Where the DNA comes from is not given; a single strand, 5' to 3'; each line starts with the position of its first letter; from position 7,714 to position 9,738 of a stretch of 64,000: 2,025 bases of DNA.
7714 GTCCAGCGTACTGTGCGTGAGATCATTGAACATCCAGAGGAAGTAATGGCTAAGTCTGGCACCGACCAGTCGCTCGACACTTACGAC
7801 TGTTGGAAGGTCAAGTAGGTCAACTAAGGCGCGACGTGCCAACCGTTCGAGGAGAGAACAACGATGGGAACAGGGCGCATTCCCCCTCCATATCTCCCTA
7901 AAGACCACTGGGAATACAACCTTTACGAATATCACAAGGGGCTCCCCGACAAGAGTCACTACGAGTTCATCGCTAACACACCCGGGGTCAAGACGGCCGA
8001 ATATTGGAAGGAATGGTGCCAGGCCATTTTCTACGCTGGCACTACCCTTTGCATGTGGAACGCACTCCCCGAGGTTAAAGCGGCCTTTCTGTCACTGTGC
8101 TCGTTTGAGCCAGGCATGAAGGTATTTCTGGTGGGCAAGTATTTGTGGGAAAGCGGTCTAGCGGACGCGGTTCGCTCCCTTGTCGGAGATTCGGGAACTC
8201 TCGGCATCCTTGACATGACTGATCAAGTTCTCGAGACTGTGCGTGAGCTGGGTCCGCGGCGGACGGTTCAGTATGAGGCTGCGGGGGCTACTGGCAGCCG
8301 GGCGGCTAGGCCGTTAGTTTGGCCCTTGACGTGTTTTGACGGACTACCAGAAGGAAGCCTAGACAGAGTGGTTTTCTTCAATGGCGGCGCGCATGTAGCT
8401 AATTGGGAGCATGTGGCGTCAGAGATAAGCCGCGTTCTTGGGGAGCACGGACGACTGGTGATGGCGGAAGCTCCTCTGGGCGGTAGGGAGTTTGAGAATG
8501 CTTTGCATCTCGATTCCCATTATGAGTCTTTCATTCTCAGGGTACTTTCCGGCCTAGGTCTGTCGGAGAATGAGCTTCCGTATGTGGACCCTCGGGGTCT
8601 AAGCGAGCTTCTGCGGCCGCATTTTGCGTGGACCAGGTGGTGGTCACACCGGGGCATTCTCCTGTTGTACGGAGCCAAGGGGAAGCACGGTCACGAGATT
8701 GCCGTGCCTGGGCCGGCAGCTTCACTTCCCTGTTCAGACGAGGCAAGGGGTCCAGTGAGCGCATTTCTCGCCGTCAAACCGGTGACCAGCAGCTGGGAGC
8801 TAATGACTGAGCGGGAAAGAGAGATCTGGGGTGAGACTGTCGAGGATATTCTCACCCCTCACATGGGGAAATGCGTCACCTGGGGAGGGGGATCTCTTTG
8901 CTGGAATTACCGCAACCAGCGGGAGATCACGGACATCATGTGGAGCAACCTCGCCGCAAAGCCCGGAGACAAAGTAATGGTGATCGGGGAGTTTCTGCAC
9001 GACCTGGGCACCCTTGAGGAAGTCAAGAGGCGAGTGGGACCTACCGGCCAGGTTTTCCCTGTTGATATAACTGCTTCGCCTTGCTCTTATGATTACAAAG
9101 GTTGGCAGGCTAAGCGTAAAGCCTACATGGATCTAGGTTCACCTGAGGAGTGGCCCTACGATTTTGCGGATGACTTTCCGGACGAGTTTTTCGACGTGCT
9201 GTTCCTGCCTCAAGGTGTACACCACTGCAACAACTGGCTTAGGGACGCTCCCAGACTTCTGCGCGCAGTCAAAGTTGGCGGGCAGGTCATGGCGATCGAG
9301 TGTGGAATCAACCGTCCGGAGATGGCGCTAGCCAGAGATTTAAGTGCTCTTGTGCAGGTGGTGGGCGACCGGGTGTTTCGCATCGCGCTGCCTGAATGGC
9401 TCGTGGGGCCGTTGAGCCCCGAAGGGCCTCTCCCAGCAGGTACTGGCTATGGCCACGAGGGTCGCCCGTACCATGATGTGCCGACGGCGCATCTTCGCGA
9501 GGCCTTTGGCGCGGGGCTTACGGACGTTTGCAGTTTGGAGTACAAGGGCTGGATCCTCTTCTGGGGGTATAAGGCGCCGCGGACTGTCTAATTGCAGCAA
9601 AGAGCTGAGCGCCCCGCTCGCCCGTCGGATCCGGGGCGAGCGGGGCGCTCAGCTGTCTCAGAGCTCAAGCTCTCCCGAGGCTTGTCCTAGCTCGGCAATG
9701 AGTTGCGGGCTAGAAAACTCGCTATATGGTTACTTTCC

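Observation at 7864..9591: Uncharacterised paralog pair: proteins built from two degenerate methyltransferase-like Rossmann domains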

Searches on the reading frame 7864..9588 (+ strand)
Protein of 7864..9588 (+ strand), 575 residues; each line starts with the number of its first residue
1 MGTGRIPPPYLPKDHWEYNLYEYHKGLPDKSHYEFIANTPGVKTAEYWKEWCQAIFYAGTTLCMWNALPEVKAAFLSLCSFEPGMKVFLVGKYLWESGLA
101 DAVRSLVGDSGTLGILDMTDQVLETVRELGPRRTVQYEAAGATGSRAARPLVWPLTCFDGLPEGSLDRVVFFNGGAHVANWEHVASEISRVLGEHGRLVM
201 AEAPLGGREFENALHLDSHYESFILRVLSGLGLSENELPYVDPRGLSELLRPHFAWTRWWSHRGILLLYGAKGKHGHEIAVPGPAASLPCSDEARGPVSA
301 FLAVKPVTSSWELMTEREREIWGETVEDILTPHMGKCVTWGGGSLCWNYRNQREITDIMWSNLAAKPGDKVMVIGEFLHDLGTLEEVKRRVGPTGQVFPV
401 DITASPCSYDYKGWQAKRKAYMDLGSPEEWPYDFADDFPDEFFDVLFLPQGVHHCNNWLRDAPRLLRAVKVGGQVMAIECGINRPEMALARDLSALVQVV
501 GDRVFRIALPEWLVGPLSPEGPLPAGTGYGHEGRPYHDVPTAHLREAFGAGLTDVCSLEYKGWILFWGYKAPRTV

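Call 4: search_protein_families(library=pfam, proteins=[window:7864-9588:+], max_evalue=1)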
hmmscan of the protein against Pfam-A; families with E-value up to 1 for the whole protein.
window:7864-9588:+ (575 aa): 3 families
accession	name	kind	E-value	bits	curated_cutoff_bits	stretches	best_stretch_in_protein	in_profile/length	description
PF08241.18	Methyltransf_11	-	6.4e-08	33.6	21.2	2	160-200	55-95/95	Methyltransferase domain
PF13649.12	Methyltransf_25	-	0.027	15.6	27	0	161-196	60-97/97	Methyltransferase domain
PF01209.24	Ubie_methyltran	-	0.066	13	20.1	1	388-481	66-155/233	ubiE/COQ5 methyltransferase family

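Call 5: search_protein_families(library=ncbifam, proteins=[window:7864-9588:+], max_evalue=1)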
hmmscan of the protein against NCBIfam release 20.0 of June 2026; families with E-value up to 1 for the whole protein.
window:7864-9588:+ (575 aa): 3 families
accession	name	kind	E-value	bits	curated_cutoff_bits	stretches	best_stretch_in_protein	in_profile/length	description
NF001240.0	PRK00216.1-1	equivalog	0.0018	17.3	378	1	365-480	61-171/251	bifunctional demethylmenaquinone methyltransferase/2-methoxy-6-polyprenyl-1,4-benzoquinol methylase UbiE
TIGR04364.1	methyltran_FxLD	equivalog_domain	0.011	14.8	320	0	69-127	68-123/394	methyltransferase, FxLD system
NF001243.0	PRK00216.1-4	equivalog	0.077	12.3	235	1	437-491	111-163/237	demethylmenaquinone methyltransferase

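Call 10: find_homologous_proteins(query=window:7864-9588:+)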
Query window:7864-9588:+ (575 aa): 27 proteins with E <= 0.001 among 8000 candidates.
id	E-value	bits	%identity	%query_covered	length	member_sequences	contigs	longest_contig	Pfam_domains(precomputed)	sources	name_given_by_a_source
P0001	0.0e+0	1378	100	100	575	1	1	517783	PF08241.19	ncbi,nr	ncbi:MAG: hypothetical protein N3B14_05020 [Thermoleophilia bacterium]|nr:hypothetical protein [Ther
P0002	6.5e-254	863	65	99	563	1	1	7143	PF13649.13,PF08241.19,PF08242.19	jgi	jgi:SAM-dependent methyltransferase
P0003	1.1e-253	862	65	99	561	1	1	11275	PF08241.19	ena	-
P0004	1.0e-252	859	65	99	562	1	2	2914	PF13489.13,PF13649.13,PF08241.19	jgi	jgi:SAM-dependent methyltransferase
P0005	1.8e-250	851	64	99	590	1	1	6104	PF13649.13,PF08241.19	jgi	jgi:SAM-dependent methyltransferase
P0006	3.8e-250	850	64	99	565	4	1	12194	PF08241.19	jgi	jgi:SAM-dependent methyltransferase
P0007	5.2e-250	850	64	99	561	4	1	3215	PF13489.13,PF13649.13,PF08241.19,PF08242.19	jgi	jgi:SAM-dependent methyltransferase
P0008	7.5e-250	849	62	99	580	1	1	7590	PF13489.13,PF13649.13,PF08241.19,PF08242.19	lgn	-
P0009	4.5e-247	840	63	99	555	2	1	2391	PF13489.13,PF08241.19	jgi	-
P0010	1.7e-244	831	61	99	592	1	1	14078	PF13649.13,PF08241.19,PF08242.19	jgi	jgi:SAM-dependent methyltransferase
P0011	1.2e-236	806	61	99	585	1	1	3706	PF13489.13,PF13649.13,PF08241.19,PF08242.19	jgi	jgi:SAM-dependent methyltransferase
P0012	1.0e-235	802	59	100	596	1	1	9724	PF08241.19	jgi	jgi:SAM-dependent methyltransferase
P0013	4.2e-234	797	61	99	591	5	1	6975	PF13489.13,PF13649.13,PF08241.19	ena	-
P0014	3.0e-231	788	60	99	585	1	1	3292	PF13847.13,PF13489.13,PF13649.13,PF08241.19,PF08242.19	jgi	jgi:SAM-dependent methyltransferase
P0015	1.9e-228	778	60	99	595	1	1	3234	PF13489.13,PF08241.19,PF08242.19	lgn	-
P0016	2.9e-209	715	55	99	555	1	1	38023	PF13489.13,PF13649.13,PF08241.19,PF08242.19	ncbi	-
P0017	4.4e-203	695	54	99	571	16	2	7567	PF13489.13,PF13649.13,PF08241.19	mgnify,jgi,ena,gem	mgnify:FL=1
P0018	1.0e-170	588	49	97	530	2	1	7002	PF08241.19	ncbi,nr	ncbi:MAG: methyltransferase domain-containing protein [Thermoleophilia bacterium]|nr:methyltransfera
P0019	4.5e-168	579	63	66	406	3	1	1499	PF08241.19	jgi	jgi:SAM-dependent methyltransferase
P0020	1.4e-159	551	47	98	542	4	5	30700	PF13489.13,PF13649.13,PF08241.19,PF08242.19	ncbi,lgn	-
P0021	1.2e-149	518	45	98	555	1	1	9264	PF13489.13,PF13649.13,PF01209.25,PF08241.19,PF08242.19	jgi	jgi:ubiquinone/menaquinone biosynthesis C-methylase UbiE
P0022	1.0e-146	508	45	98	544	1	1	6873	PF13489.13,PF08241.19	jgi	jgi:SAM-dependent methyltransferase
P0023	3.2e-141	490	44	98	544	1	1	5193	PF13489.13,PF08241.19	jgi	jgi:SAM-dependent methyltransferase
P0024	2.0e-127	445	47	81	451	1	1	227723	PF13649.13,PF08241.19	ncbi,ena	-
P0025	4.3e-94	335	37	90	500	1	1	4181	PF13847.13,PF13489.13,PF13649.13,PF08241.19,PF08242.19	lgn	-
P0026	8.2e-88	314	35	91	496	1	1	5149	PF13489.13,PF13649.13,PF08241.19,PF08242.19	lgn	-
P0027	1.2e-54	204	30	82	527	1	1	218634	PF13847.13,PF13489.13,PF13649.13,PF08241.19,PF08242.19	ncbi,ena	-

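Call 11: search_solved_structures(query=window:7864-9588:+, max_evalue=1, show_alignments=3)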
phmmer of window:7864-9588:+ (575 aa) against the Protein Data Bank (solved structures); distinct sequences matched with E-value up to 1: 1.
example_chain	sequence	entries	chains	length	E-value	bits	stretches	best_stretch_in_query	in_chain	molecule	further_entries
3i9f_A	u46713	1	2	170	0.19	13.6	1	160-201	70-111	Putative type 11 methyltransferase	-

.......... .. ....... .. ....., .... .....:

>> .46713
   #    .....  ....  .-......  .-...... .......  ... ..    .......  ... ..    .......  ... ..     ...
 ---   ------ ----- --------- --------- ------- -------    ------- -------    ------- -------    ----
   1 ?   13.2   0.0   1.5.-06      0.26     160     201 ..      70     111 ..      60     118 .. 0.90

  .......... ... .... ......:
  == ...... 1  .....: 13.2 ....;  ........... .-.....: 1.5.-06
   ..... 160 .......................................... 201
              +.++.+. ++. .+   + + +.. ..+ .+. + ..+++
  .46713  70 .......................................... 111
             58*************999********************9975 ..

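Call 14: find_encoding_contigs(protein=P0016, flank=10000, max_places=2)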
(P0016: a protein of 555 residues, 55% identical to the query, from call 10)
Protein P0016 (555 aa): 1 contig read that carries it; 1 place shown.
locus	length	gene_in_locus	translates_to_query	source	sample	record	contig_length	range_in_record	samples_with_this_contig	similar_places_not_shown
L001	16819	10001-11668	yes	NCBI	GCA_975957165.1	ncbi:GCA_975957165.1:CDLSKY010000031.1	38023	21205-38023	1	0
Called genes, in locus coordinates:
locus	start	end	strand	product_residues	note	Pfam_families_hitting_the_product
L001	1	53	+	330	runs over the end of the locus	PF00226:DnaJ, PF01556:DnaJ_C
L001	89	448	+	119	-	PF00376:MerR, PF13411:MerR_1, PF13591:MerR_2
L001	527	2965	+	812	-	PF02861:Clp_N, PF00004:AAA, PF23569:NBD_SMAX1, PF17871:AAA_lid_9, PF00004:AAA, PF07724:AAA_2, PF07728:AAA_5, PF10431:ClpB_D2-small, +8 more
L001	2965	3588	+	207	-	PF09335:VTT_dom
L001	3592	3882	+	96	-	PF05154:TM2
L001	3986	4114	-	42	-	-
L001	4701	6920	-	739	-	PF01315:Ald_Xan_dh_C, PF02738:MoCoBD_1, PF20256:MoCoBD_2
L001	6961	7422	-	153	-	PF00111:Fer2, PF13085:Fer2_3 (weak), PF01799:Fer2_2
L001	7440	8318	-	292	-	PF00941:FAD_binding_5, PF03450:CO_deh_flav_C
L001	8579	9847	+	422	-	PF13433:Peripla_BP_5, PF13458:Peripla_BP_6, PF01094:ANF_receptor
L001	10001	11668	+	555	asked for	PF08241:Methyltransf_11 (weak), PF08242:Methyltransf_12 (faint), PF13489:Methyltransf_23 (faint), PF13649:Methyltransf_25 (faint)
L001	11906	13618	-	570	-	PF02129:Peptidase_S15, PF08530:PepX_C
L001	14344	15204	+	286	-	PF02653:BPD_transp_2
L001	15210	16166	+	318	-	PF02653:BPD_transp_2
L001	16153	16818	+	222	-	?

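Call 15: find_encoding_contigs(protein=P0020, flank=10000, max_places=3)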
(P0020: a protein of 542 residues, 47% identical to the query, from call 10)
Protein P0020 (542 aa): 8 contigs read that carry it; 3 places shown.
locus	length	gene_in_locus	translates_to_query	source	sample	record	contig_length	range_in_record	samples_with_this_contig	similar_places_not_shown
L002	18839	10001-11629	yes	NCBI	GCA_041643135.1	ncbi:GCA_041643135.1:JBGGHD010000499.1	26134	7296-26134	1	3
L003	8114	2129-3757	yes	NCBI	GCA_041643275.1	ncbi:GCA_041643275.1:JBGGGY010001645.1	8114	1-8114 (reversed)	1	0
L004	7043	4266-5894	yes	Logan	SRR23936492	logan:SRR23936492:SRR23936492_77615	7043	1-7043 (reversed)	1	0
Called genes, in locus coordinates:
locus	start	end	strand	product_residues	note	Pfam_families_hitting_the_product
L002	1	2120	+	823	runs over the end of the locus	PF17191:RecG_wedge, PF00270:DEAD, PF04851:ResIII, PF00271:Helicase_C, PF22590:Cas3-like_C_2 (weak), PF19833:RecG_dom3_C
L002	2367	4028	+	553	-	PF03485:Arg_tRNA_synt_N, PF00750:tRNA-synt_1d, PF05746:DALR_1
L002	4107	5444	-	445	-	-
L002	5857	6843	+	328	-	PF00579:tRNA-synt_1b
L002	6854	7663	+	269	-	PF00459:Inositol_P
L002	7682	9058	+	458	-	PF02525:Flavodoxin_2, PF03358:FMN_red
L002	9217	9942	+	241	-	PF00857:Isochorismatase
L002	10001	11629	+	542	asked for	PF08241:Methyltransf_11 (weak), PF08242:Methyltransf_12 (faint), PF13489:Methyltransf_23 (faint), PF13649:Methyltransf_25 (faint)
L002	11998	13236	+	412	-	PF13433:Peripla_BP_5, PF13458:Peripla_BP_6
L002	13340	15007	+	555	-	PF02129:Peptidase_S15, PF08530:PepX_C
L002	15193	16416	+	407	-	PF13433:Peripla_BP_5, PF13458:Peripla_BP_6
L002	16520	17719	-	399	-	PF00155:Aminotran_1_2, PF01041:DegT_DnrJ_EryC1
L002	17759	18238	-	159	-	PF13412:HTH_24 (weak), PF01037:AsnC_trans_reg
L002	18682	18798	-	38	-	-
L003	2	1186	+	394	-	?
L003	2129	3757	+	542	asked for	PF08241:Methyltransf_11 (weak), PF08242:Methyltransf_12 (faint), PF13489:Methyltransf_23 (faint), PF13649:Methyltransf_25 (faint)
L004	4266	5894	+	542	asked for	PF08241:Methyltransf_11 (weak), PF08242:Methyltransf_12 (faint), PF13489:Methyltransf_23 (faint), PF13649:Methyltransf_25 (faint)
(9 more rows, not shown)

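Call 16: find_encoding_contigs(protein=P0024, flank=10000, max_places=1)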
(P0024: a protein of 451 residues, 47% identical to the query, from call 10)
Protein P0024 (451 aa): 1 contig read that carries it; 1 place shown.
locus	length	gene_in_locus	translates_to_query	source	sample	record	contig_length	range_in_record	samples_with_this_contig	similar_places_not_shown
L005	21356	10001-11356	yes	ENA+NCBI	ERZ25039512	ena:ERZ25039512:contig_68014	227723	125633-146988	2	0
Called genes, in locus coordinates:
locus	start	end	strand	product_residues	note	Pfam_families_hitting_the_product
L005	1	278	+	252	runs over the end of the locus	PF12698:ABC2_membrane_3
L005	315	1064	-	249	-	PF03241:HpaB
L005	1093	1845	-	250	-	PF11794:HpaB_N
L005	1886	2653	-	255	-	PF00106:adh_short, PF08659:KR (weak), PF13561:adh_short_C2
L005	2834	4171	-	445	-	PF00672:HAMP, PF00512:HisKA, PF02518:HATPase_c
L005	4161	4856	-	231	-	PF00072:Response_reg, PF00486:Trans_reg_C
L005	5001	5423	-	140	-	-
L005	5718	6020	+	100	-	-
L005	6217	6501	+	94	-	PF18902:DUF5658 (weak)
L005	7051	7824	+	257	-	PF00106:adh_short, PF08659:KR, PF13561:adh_short_C2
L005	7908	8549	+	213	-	PF10050:DUF2284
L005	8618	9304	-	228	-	PF00881:Nitroreductase, PF14512:TM1586_NiRdase (faint)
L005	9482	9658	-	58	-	PF12732:YtxH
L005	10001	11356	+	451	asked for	PF08241:Methyltransf_11 (weak), PF13649:Methyltransf_25 (faint)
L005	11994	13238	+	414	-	PF13433:Peripla_BP_5, PF13458:Peripla_BP_6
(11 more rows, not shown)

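Call 17: find_encoding_contigs(protein=P0027, flank=10000, max_places=1)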
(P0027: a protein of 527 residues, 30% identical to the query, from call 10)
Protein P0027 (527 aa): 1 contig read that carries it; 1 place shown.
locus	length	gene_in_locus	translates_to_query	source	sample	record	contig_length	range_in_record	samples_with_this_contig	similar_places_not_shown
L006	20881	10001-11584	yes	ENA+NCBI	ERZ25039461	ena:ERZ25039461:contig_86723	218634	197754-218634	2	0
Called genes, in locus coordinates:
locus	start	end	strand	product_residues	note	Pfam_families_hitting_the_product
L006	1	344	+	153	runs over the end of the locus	PF13801:Metal_resist, PF07813:LTXXQ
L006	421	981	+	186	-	PF04542:Sigma70_r2, PF08281:Sigma70_r4_2, PF04545:Sigma70_r4 (weak)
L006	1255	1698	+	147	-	PF16231:DUF4890 (weak)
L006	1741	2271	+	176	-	PF06966:DUF1295 (weak), PF04191:PEMT (weak)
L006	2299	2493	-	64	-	-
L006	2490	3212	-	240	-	PF01073:3Beta_HSD, PF01370:Epimerase, PF02719:Polysacc_synt_2, PF04321:RmlD_sub_bind, PF07993:NAD_binding_4 (faint), PF13460:NAD_binding_10, PF16363:GDP_Man_Dehyd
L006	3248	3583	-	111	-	PF02627:CMD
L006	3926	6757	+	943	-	PF00415:RCC1, PF13540:RCC1_2, PF25390:WD40_RLD, PF13540:RCC1_2, PF00415:RCC1, PF25390:WD40_RLD, PF13540:RCC1_2, PF00415:RCC1, +13 more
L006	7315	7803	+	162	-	PF11136:DUF2889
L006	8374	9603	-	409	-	PF10518:TAT_signal (faint), PF01946:Thi4 (faint), PF00890:FAD_binding_2, PF01134:GIDA (weak), PF07992:Pyr_redox_2 (weak), PF12831:FAD_oxidored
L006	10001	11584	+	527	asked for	PF13489:Methyltransf_23 (faint), PF08241:Methyltransf_11 (faint), PF08242:Methyltransf_12 (faint), PF13649:Methyltransf_25 (faint), PF13847:Methyltransf_31 (faint)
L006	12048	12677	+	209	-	-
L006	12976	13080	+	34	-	-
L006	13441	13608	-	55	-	PF04964:Flp_Fap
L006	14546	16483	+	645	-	PF18884:TSP3_bac (weak), PF00082:Peptidase_S8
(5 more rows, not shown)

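Call 18: find_encoding_contigs(protein=P0010, flank=10000, max_places=1)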
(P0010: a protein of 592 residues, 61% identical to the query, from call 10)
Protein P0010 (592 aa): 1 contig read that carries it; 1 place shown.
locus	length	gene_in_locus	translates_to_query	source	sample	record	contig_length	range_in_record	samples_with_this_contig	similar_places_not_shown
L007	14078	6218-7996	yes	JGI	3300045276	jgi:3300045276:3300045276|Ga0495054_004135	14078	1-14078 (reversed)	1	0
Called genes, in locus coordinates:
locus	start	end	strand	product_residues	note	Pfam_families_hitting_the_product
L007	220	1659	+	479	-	-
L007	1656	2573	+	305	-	PF19300:BPD_transp_1_N, PF00528:BPD_transp_1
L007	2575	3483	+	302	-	PF00528:BPD_transp_1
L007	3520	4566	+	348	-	PF00005:ABC_tran, PF13304:AAA_21 (weak), PF08352:oligo_HPY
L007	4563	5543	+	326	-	PF00005:ABC_tran, PF02463:SMC_N (faint), PF13304:AAA_21 (faint), PF08352:oligo_HPY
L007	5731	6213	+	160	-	PF01978:TrmB (weak), PF12802:MarR_2, PF22381:Staph_reg_Sar_Rot (weak), PF01047:MarR, PF09339:HTH_IclR (weak), PF13412:HTH_24, PF13545:HTH_Crp_2 (weak)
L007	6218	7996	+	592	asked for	PF08241:Methyltransf_11 (weak), PF08242:Methyltransf_12 (faint), PF13649:Methyltransf_25 (faint)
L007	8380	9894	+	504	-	-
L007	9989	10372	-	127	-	-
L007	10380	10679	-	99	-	PF22513:FitA-like_RHH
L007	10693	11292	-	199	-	-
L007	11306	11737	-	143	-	PF11578:DUF3237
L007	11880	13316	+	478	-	PF00108:Thiolase_N (faint), PF22691:Thiolase_C_1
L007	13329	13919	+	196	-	-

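Call 23: predict_structure(alignment_id=A1)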
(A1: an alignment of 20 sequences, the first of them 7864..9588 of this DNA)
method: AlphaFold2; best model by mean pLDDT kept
length: 575 residues; sequences in the alignment: 20
mean_pLDDT: 88.4   pTM: 0.90
mean pLDDT of the five models: 88.4, 87.6, 87.4, 86.0, 84.6
residues with pLDDT >= 90: 407; 70-90: 110; 50-70: 38; < 50: 20
segments of 3 or more residues with pLDDT < 50: 135-146, 282-286
pLDDT, mean of each block of 10 residues (from residue 1): 76 85 82 91 94 98 94 93 96 97 95 97 95 56 52 93 98 96 96 95 94 96 96 93 94 92 94 66 53 87 92 96 97 92 92 94 97 93 94 96 76 77 70 90 97 88 96 97 89 96 93 82 59 65 94 96 96 77
secondary structure, 60 per line:
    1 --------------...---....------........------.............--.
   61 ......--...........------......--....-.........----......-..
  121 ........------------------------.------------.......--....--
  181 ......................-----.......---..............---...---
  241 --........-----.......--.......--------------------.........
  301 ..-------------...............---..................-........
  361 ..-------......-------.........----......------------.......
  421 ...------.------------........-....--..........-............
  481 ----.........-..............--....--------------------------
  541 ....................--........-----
elements in order: H21-24 H31-38 H45-57 H60-66 H69-79 E86-91 H94-97 H99-107 E112-117 H119-128 E166-172 H181-191 E192-202 H208-214 H218-231 H243-250 E256-262 E265-271 H292-302 H316-330 H334-351 H353-362 E370-375 H383-391 E396-401 H414-423 E443-450 H458-467 E469-480 H485-493 H495-508 H511-514 H541-551 E552-560 E563-570
